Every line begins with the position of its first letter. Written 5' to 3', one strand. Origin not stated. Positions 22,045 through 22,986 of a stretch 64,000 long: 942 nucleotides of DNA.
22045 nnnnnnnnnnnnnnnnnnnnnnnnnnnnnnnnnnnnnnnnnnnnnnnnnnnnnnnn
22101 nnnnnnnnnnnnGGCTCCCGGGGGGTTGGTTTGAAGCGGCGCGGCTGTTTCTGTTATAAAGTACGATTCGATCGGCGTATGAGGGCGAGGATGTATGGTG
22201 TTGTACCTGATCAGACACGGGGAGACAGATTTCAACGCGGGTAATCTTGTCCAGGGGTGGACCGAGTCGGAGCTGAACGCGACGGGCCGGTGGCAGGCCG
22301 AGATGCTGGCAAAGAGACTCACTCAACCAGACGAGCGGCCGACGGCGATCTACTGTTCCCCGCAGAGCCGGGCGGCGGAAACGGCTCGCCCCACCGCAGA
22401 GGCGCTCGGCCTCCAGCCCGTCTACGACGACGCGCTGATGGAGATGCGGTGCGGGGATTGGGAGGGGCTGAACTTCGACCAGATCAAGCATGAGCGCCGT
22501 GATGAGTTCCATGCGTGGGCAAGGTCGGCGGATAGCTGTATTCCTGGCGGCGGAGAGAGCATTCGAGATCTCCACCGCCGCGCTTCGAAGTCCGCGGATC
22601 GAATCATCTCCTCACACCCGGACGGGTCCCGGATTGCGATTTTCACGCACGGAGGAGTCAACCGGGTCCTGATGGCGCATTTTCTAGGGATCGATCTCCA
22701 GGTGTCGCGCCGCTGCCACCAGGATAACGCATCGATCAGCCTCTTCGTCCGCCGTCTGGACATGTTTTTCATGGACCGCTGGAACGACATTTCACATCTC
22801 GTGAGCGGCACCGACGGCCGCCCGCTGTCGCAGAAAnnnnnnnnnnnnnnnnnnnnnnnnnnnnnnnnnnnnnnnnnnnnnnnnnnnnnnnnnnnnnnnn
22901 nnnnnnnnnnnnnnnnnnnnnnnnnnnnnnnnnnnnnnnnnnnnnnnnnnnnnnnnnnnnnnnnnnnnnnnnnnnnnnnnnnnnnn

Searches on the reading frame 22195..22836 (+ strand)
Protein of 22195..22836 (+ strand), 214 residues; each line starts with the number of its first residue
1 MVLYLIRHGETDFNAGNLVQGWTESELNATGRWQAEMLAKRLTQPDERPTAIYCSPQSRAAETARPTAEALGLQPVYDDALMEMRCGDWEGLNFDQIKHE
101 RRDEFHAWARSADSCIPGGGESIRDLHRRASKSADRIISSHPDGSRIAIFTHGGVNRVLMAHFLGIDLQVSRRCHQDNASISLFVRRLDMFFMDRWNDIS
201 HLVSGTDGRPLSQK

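Call 85: search_protein_families(library=pfam, proteins=[window:22195-22836:+], max_evalue=0.00001)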
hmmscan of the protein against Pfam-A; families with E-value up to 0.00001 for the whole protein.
window:22195-22836:+ (214 aa): 1 family
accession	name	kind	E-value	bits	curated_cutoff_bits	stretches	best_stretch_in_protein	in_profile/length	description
PF00300.27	His_Phos_1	-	1.6e-58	198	21.7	1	3-198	1-193/194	Histidine phosphatase superfamily (branch 1)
